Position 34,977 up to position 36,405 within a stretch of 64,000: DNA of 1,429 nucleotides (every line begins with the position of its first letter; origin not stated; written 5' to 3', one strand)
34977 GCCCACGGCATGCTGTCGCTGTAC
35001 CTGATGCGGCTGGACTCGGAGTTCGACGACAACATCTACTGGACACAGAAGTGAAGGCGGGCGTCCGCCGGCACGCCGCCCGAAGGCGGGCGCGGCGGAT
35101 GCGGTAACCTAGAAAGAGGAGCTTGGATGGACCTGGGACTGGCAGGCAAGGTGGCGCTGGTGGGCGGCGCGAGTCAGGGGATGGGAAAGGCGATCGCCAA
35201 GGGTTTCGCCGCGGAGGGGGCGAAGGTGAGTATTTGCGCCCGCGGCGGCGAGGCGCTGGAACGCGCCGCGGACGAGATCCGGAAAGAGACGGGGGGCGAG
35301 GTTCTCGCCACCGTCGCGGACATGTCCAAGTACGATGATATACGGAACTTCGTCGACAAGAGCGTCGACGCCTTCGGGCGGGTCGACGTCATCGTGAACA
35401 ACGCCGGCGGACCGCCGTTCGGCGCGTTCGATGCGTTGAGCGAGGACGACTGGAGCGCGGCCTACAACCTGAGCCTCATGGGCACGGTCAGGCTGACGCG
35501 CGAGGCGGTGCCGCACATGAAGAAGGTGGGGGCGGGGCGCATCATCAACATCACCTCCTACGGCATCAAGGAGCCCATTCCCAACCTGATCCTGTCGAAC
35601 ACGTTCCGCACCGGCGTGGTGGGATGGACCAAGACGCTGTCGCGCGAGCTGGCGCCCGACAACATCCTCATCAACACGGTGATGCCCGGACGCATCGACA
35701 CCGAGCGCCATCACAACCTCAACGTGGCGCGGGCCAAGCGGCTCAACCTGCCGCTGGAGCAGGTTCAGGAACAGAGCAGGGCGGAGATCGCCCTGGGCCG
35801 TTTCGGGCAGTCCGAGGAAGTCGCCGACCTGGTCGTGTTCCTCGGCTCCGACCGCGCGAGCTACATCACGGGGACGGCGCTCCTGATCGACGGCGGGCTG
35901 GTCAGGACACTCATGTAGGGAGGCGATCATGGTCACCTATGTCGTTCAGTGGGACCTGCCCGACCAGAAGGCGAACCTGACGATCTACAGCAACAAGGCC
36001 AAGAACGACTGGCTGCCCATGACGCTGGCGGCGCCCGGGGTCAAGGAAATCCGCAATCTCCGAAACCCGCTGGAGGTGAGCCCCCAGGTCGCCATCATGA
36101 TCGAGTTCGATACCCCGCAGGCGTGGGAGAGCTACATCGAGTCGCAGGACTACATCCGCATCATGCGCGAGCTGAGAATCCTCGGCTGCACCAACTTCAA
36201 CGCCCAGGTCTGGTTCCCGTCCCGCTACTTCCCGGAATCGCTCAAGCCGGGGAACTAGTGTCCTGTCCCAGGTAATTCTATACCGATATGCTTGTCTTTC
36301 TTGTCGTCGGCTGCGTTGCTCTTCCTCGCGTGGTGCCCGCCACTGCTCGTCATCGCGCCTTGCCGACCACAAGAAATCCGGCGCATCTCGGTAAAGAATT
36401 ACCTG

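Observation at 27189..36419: New 165-bp MITE family, three copies, with 24-32-bp perfect terminal inverted repeats beginning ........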

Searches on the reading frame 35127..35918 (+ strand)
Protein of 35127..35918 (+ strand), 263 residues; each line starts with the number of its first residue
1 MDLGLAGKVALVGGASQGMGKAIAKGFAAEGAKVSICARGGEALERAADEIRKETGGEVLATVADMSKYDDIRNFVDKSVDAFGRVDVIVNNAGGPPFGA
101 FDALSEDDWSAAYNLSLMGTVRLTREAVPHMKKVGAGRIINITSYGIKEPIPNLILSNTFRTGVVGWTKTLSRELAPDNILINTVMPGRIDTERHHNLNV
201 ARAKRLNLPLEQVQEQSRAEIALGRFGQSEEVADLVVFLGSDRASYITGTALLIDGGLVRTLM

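Call 8: search_protein_families(library=pfam, proteins=[window:35127-35918:+])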
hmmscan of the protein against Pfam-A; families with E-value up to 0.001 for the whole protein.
window:35127-35918:+ (263 aa): 4 families
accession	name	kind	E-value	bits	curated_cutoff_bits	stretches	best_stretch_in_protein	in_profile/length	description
PF13561.12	adh_short_C2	-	3.6e-54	184.3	27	1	14-258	1-235/236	Enoyl-(Acyl carrier protein) reductase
PF00106.31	adh_short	-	2.1e-49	168.1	26.6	1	8-199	1-191/195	short chain dehydrogenase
PF23441.1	SDR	-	1.9e-12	47.6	27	1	85-258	90-255/258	SDR-like rossmann domain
PF08659.16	KR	-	1.7e-07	31.8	22.6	1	11-124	4-120/180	KR domain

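Call 10: find_encoding_contigs(protein=window:35127-35918:+, flank=2000, max_places=6)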
Protein window:35127-35918:+ (263 aa): no gene with exactly this product is on record in the collection.

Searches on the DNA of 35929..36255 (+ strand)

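Call 51: search_rna_families(sources=[L001, L017, L086, L104, L039, L016, L053, L027, L032, L002, L040, L049, L085, L059, L024, L069, L048, L004], threshold=gathering)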
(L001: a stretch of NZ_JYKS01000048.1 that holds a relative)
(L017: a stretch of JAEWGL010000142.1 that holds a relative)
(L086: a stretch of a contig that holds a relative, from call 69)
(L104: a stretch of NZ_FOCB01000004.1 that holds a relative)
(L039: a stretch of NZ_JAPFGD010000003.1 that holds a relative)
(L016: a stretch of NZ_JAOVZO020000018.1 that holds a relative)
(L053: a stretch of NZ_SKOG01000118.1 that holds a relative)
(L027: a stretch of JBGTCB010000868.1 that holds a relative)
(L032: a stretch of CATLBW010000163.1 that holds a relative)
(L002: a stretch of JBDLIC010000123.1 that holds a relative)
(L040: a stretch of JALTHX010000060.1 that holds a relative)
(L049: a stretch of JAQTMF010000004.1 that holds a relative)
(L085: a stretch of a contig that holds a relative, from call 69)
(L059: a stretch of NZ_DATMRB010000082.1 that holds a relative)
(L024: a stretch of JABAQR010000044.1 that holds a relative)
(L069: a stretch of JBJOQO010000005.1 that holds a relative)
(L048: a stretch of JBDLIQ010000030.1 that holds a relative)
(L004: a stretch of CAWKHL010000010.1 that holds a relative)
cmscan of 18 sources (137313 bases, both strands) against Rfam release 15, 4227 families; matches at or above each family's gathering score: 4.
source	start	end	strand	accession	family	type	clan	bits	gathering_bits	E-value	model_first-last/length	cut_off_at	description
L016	4724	5077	-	RF00023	tmRNA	Gene;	CL00001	195.7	47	5.4e-78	1-374/374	no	transfer-messenger RNA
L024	6126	6198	-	RF00005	tRNA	Gene; tRNA;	CL00001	70.7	29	4.3e-13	1-71/71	no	tRNA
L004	842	958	+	RF00059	TPP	Cis-reg; riboswitch;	-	55.6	54.3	7.5e-08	1-105/105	no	TPP riboswitch aptamer (THI element)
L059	2257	2338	+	RF00005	tRNA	Gene; tRNA;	CL00001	54.5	29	1.2e-08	1-71/71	no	tRNA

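Call 59: search_dna_similar(query=L086:7017-7182:+, collection=plasmids, mode=distant, max_evalue=0.01, max_rows=30)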
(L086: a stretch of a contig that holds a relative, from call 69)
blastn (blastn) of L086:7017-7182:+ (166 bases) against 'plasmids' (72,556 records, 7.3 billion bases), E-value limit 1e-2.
Records with a match: 1; places in all: 1; records where one place covers at least 80% of the query: 0.
Best place of each record, by identity: 80-90% 1.
By first word of the organism name: Mitsuaria 1.
By predicted mobility (MOB-suite, as given by PLSDB): non-mobilizable 1.
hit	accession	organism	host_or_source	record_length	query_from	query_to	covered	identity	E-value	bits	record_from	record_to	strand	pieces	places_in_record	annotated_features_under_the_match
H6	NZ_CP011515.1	Mitsuaria sp. 7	Bacterium from forest soil.,forest soil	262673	71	121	31%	82.4%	3e-3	49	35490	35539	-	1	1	none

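Call 69: search_with_rna_model(model_id=R1, sources=[L121, L122, L123, L124, L125, L126, L127, L128, L129, L130, L001, L002, L003, L004, L005, L006, L007, L008, L009, L010, L011, L012, L013, L014, L015, L016, L017, L018, L019, L020, L021, L022, L023, L024, L025, L026, L027, L028, L029, L030, L031, L032, L033, L034, L035, L036, L037, L038, L039, L040, L041, L042, L043, L044, L045, L046, L047, L048, L049, L050, L051, L052, L053, L054, L055, L056, L057, L058, L059, L060, L061, L062, L063, L064, L065, L066, L067, L068, L069, L070, L071, L072, L073, L074, L075, L076, L077, L078, L079, L080, L081, L082, L083, L084, L085, L086, L087, L088, L089, L090], max_evalue=0.001)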
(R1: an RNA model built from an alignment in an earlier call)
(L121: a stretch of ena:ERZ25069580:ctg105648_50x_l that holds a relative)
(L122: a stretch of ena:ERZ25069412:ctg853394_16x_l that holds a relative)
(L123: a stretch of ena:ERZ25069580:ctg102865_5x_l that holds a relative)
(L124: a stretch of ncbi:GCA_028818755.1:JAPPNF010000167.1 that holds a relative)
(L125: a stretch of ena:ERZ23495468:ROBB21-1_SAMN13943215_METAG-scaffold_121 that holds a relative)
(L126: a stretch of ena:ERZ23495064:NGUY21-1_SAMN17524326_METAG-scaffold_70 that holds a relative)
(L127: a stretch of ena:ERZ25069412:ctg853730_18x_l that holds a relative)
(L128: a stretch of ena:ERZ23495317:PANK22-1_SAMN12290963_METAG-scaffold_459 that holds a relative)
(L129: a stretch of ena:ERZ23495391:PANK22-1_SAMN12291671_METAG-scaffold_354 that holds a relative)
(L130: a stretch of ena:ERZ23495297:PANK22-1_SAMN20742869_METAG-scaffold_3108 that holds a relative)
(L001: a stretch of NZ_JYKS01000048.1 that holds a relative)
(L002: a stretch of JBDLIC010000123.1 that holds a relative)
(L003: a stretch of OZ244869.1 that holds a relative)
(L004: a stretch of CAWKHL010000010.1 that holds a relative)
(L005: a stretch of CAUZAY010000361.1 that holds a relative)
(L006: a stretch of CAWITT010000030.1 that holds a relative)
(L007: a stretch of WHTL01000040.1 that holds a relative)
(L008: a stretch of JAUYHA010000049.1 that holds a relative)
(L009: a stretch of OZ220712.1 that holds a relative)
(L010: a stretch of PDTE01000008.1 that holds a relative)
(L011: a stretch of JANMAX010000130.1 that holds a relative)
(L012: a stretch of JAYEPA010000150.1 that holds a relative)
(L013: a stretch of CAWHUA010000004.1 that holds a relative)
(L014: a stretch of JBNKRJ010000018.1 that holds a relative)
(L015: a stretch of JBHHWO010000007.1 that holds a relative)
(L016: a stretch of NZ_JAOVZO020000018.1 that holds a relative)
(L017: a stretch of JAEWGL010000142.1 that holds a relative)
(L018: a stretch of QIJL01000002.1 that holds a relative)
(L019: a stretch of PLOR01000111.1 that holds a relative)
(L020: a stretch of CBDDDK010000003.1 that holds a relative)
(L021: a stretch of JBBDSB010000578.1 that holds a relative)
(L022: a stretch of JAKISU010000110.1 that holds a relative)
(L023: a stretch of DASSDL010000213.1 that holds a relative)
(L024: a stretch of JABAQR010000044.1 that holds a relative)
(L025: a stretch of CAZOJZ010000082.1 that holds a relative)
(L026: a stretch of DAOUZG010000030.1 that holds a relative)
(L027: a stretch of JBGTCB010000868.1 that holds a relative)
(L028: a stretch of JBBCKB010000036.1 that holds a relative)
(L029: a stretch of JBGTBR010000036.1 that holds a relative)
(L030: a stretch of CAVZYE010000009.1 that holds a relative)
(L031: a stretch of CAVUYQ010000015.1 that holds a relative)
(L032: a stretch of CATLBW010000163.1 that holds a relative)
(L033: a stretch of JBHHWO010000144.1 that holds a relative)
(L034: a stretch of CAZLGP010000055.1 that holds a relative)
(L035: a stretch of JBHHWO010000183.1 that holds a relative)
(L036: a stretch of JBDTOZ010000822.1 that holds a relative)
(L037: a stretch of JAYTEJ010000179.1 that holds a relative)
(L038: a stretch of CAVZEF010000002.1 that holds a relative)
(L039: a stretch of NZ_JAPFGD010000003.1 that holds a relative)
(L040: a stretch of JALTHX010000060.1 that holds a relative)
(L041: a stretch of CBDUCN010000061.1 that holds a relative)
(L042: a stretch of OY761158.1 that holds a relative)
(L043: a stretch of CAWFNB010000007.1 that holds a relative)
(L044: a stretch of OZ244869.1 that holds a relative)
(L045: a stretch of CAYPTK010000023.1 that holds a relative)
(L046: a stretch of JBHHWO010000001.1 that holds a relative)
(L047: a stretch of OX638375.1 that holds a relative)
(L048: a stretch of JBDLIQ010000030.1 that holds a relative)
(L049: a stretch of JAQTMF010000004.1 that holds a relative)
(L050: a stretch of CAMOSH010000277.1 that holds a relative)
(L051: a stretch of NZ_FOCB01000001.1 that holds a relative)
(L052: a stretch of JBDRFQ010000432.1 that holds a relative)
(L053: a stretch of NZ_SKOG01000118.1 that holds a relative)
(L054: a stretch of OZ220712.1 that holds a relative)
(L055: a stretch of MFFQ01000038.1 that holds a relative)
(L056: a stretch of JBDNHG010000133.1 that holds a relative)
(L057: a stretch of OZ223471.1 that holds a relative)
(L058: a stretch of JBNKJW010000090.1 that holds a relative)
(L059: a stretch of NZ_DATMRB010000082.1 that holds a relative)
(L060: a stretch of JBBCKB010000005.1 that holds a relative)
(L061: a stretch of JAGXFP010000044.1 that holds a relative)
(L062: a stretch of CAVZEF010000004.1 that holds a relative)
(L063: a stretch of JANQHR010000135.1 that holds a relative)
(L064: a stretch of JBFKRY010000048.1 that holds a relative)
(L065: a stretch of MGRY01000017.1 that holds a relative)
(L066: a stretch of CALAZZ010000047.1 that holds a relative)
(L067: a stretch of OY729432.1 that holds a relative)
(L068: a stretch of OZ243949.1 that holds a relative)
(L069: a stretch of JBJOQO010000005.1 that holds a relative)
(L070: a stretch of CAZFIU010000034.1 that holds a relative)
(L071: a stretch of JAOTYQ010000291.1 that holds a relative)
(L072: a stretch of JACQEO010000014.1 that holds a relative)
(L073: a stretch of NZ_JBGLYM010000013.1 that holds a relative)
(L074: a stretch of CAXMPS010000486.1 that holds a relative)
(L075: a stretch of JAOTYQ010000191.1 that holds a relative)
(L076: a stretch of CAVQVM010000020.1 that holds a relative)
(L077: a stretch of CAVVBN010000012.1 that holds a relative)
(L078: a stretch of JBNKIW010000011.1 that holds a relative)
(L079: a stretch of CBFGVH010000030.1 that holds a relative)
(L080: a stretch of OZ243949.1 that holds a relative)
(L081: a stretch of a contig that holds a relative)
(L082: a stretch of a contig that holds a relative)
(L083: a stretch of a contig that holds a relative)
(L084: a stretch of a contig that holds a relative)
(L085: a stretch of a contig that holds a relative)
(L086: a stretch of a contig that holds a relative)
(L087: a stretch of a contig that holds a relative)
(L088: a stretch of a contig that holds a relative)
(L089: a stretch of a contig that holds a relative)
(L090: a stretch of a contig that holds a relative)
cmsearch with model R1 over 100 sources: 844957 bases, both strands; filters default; matches with E-value up to 0.001: 189.
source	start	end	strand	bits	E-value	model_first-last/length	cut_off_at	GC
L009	5989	6153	-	155.2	1.1e-42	1-165/165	no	0.56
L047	4563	4727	-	152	9.2e-42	1-165/165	no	0.52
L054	533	697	-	151.3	1.5e-41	1-165/165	no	0.55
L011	32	199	+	150.4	2.7e-41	1-165/165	no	0.61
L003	1894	2057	-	150.4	2.8e-41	1-165/165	no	0.54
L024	1361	1525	+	148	1.3e-40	1-165/165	no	0.57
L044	7421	7584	+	144.7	1.2e-39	1-165/165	no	0.54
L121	19035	19199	+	144.5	1.5e-39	1-165/165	no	0.54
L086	7017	7182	+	142.5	5.6e-39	1-165/165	no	0.6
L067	6276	6440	+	141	1.5e-38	1-165/165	no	0.53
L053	2231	2398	+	139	5.7e-38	1-165/165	no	0.62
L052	5376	5542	-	138.7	6.8e-38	1-165/165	no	0.62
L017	58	223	-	138.4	8.3e-38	1-165/165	no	0.6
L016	6410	6574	-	137.2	2e-37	1-165/165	no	0.58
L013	1770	1934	+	136.7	2.6e-37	1-165/165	no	0.61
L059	5601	5765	-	136.2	3.8e-37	1-165/165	no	0.62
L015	37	204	+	135.7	5.3e-37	1-165/165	no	0.6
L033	2524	2691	+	135.7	5.3e-37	1-165/165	no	0.6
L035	409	576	+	135.7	5.3e-37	1-165/165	no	0.6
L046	6894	7061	+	135.7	5.3e-37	1-165/165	no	0.6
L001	13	178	+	135.4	6.5e-37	1-165/165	no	0.59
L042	7312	7478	-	133.4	2.4e-36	1-165/165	no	0.57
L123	19032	19200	+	133.2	2.8e-36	1-165/165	no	0.53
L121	8999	9184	-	133.1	2.9e-36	1-165/165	no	0.59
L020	3168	3332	+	132.9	3.4e-36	1-165/165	no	0.63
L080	1714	1878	-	132.4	4.8e-36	1-165/165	no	0.6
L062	1035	1199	+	131.1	1.1e-35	1-165/165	no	0.64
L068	260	424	-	130.2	2e-35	1-165/165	no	0.61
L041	3013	3180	+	130.1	2.3e-35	1-165/165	no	0.65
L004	2653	2817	+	129.7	3e-35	1-165/165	no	0.65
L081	6872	7036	+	129.1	4.2e-35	1-165/165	no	0.65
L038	318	482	-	129.1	4.3e-35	1-165/165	no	0.64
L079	4956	5123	-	128.8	5.2e-35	1-165/165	no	0.6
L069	2472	2637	+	128.4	7e-35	1-165/165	no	0.6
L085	5117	5282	+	127.7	1.1e-34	1-165/165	no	0.66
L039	5253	5419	+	127.4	1.3e-34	1-165/165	no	0.52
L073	1960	2124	-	126.2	3.1e-34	1-165/165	no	0.56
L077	6440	6606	-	126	3.4e-34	1-165/165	no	0.64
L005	942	1106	+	125.6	4.5e-34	1-165/165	no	0.63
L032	4146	4311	-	124.2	1.2e-33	1-165/165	no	0.43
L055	605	772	+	124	1.4e-33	1-165/165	no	0.7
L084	5560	5725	-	123.8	1.5e-33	1-165/165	no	0.67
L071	3410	3577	+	122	5e-33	1-165/165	no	0.61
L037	1189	1353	+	119.8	2.2e-32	1-165/165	no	0.65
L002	1947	2112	+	119.3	3.1e-32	1-165/165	no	0.47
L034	3171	3338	+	118.8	4.4e-32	1-165/165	no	0.65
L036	4189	4356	+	118.1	6.8e-32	1-165/165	no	0.65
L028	61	224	+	118.1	7.2e-32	1-165/165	no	0.45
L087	7053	7221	+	116.3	2.4e-31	1-165/165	no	0.59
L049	6474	6639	-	116.1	2.7e-31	1-165/165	no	0.43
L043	3171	3337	+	115.7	3.6e-31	1-165/165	no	0.67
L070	1406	1579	-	115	5.6e-31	1-165/165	no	0.56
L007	1382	1546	+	114.2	9.4e-31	1-165/165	no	0.59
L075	7654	7821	+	113.9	1.2e-30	1-165/165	no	0.6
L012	248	415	+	111.7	5.2e-30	1-165/165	no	0.49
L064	5424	5592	+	111.4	6.1e-30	1-165/165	no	0.65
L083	3223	3389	-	109.8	1.8e-29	1-165/165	no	0.59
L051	6451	6600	-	109.6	2.1e-29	1-165/165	no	0.56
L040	4189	4354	+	108.6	4.2e-29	1-165/165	no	0.5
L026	2467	2634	-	107.9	6.4e-29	1-165/165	no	0.66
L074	5025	5189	+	104.2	7.8e-28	1-165/165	no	0.61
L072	7063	7230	+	99.2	2.2e-26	1-165/165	no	0.68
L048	1589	1755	-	95.3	3.1e-25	1-165/165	no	0.46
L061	5508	5673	+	94.5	5.4e-25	1-165/165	no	0.5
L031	4305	4472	+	94.3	5.8e-25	1-165/165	no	0.54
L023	7336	7500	-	94.3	6e-25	1-165/165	no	0.64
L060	4168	4334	+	93.4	1.1e-24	1-165/165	no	0.53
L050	346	505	+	91.9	3e-24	1-165/165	no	0.54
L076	2393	2557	+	90.6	6.9e-24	1-165/165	no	0.64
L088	1749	1916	-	89.8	1.2e-23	1-165/165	no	0.46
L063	3068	3237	-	80.8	4.9e-21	1-165/165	no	0.41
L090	9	186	-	79.6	1.1e-20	1-165/165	no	0.61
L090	9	186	+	79.6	1.1e-20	1-165/165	no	0.61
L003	1894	2057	+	78.1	3.1e-20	1-165/165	no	0.54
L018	6614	6784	+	78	3.3e-20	1-165/165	no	0.43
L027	528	694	+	77.3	5.2e-20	1-165/165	no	0.44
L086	7017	7182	-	73.5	6.9e-19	1-165/165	no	0.6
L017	58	223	+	72.3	1.5e-18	1-165/165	no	0.6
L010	864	1031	-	72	1.8e-18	1-165/165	no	0.5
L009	5989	6153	+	71.7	2.3e-18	1-165/165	no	0.56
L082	3109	3274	+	71.1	3.5e-18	1-165/165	no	0.39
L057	6229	6394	+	71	3.7e-18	1-165/165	no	0.39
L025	3675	3840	+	70.7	4.3e-18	1-165/165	no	0.44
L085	5117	5282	-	70.6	4.8e-18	1-165/165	no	0.66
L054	533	697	+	70.3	5.6e-18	1-165/165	no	0.55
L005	942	1106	-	69.9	7.7e-18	1-165/165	no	0.63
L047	4563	4727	+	69.6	9.4e-18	1-165/165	no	0.52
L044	7421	7584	-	68.7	1.7e-17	1-165/165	no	0.54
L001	13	178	-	68.6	1.8e-17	1-165/165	no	0.59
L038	318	482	+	68.3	2.2e-17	1-165/165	no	0.64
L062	1035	1199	-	68.3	2.2e-17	1-165/165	no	0.64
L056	1780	1937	-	68.3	2.3e-17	1-165/165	no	0.6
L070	1406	1579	+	68.2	2.4e-17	1-165/165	no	0.56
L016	6410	6574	+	67.5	3.9e-17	1-165/165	no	0.58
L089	874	1044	+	66.5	7.5e-17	1-165/165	no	0.39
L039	5253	5419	-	66.2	9.1e-17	1-165/165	no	0.52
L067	6276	6440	-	66.2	9.2e-17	1-165/165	no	0.53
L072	7063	7230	-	65.8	1.2e-16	1-165/165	no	0.68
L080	1714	1878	+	65.7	1.3e-16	1-165/165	no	0.6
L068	260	424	+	65.7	1.3e-16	1-165/165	no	0.61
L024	1361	1525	-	65.6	1.4e-16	1-165/165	no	0.57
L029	996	1163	-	65.6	1.4e-16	1-165/165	no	0.43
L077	6440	6606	+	65.1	1.9e-16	1-165/165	no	0.64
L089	6638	6792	-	64.8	2.3e-16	1-165/165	no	0.39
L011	32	199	-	64.4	3e-16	1-165/165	no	0.61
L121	8999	9184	+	64.4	3.1e-16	1-165/165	no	0.59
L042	7312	7478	+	64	4.1e-16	1-165/165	no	0.57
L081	6872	7036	-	63.9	4.2e-16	1-165/165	no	0.65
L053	2231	2398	-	63.2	7e-16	1-165/165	no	0.62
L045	1246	1413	-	62.8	9.1e-16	1-165/165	no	0.35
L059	5601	5765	+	62.8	9.1e-16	1-165/165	no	0.62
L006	1684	1847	+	62.6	1e-15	1-165/165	no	0.46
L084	5560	5725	+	62.2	1.3e-15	1-165/165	no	0.67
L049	6474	6639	+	62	1.5e-15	1-165/165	no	0.43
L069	2472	2637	-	61.8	1.7e-15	1-165/165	no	0.6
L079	4956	5123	+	61.3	2.4e-15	1-165/165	no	0.6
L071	3410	3577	-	61.3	2.5e-15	1-165/165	no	0.61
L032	4146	4311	+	61.2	2.6e-15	1-165/165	no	0.43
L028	61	224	-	61.2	2.6e-15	1-165/165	no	0.45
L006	1684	1847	-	61.1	2.7e-15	1-165/165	no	0.46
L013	1770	1934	-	60.2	5.1e-15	1-165/165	no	0.61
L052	5376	5542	+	60.1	5.4e-15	1-165/165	no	0.62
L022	2459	2625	+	59.9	6.1e-15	1-165/165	no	0.36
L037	1189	1353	-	59.4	8.8e-15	1-165/165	no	0.65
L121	19035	19199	-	58.6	1.5e-14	1-165/165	no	0.54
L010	864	1031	+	58.1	2.1e-14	1-165/165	no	0.5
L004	2653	2817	-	57.7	2.7e-14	1-165/165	no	0.65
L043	3171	3337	-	57.5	3.2e-14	1-165/165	no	0.67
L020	3168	3332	-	57.4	3.4e-14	1-165/165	no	0.63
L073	1960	2124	+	57.1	3.9e-14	1-165/165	no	0.56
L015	37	204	-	56.8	5e-14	1-165/165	no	0.6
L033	2524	2691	-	56.8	5e-14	1-165/165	no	0.6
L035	409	576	-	56.8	5e-14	1-165/165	no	0.6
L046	6894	7061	-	56.8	5e-14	1-165/165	no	0.6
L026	2467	2634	+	56.7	5.2e-14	1-165/165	no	0.66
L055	605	772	-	56.7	5.3e-14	1-165/165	no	0.7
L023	7336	7500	+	56.7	5.4e-14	1-165/165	no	0.64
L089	4344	4511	-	56.5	6.3e-14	1-165/165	no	0.44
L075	7654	7821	-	56.3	7e-14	1-165/165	no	0.6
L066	5214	5379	-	56.1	8.1e-14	1-165/165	no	0.42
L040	4189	4354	-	56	8.6e-14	1-165/165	no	0.5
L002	1947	2112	-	56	8.6e-14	1-165/165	no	0.47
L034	3171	3338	-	55.8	9.6e-14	1-165/165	no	0.65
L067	7161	7257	-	55.8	9.6e-14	35-131/165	no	0.6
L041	3013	3180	-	54.6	2.1e-13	1-165/165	no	0.65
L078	5693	5862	-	53.3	5.2e-13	1-165/165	no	0.53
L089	874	1044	-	52.5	8.8e-13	1-165/165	no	0.39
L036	4189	4356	-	52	1.2e-12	1-165/165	no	0.65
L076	2393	2557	-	51.5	1.7e-12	1-165/165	no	0.64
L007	1382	1546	-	50.6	3.1e-12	1-165/165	no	0.59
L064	5424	5592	-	50.6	3.1e-12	1-165/165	no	0.65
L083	3223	3389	+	50.2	4.2e-12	1-165/165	no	0.59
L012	248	415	-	49.9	5e-12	1-165/165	no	0.49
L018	6614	6784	-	49.8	5.4e-12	1-165/165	no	0.43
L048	1589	1755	+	49.8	5.4e-12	1-165/165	no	0.46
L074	5025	5189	-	48.3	1.5e-11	1-165/165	no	0.61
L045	1246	1413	+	48.1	1.7e-11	1-165/165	no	0.35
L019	2584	2748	-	48.1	1.7e-11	1-165/165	no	0.55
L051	6451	6600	+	47.3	2.8e-11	1-165/165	no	0.56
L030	5132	5284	-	47.3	3e-11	1-165/165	no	0.48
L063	3068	3237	+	47.2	3.1e-11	1-165/165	no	0.41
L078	5693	5862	+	46.9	3.7e-11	1-165/165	no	0.53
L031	4305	4472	-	46.3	5.6e-11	1-165/165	no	0.54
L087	7053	7221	-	46.2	6.2e-11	1-165/165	no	0.59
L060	4168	4334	-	44.4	2e-10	1-165/165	no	0.53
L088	1749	1916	+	43.8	3e-10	1-165/165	no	0.46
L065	5991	6156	+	43.4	3.9e-10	1-165/165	no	0.46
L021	3764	3938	+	43.3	4.2e-10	1-165/165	no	0.49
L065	5991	6156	-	43.3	4.3e-10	1-165/165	no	0.46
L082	3109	3274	-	43.2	4.7e-10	1-165/165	no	0.39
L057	6229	6394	-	42.9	5.5e-10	1-165/165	no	0.39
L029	996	1163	+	42.8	6e-10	1-165/165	no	0.43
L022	2459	2625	-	42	1e-09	1-165/165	no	0.36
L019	2584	2748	+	41.7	1.3e-09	1-165/165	no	0.55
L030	5132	5284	+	39.1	7e-09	1-165/165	no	0.48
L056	1780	1937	+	38.8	8.6e-09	1-165/165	no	0.6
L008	909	1066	+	38.6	9.7e-09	1-165/165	no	0.51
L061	5508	5673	-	37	3e-08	1-165/165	no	0.5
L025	3675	3840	-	36.1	5.3e-08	1-165/165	no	0.44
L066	5214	5379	+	35.6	7.2e-08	1-165/165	no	0.42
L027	528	694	-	35.3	9.3e-08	1-165/165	no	0.44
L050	346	505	-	35.2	9.4e-08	1-165/165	no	0.54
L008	909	1066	-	35.1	1e-07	1-165/165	no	0.51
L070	1225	1360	-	30.4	2.3e-06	28-139/165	no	0.71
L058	5027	5136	+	29.6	4e-06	1-165/165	no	0.43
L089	4344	4511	+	28.6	8.1e-06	1-165/165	no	0.44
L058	5140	5292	+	24.4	0.00013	1-165/165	no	0.36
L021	3764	3938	-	22.3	0.00056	1-165/165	no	0.49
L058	5140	5292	-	21.7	0.00083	1-165/165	no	0.36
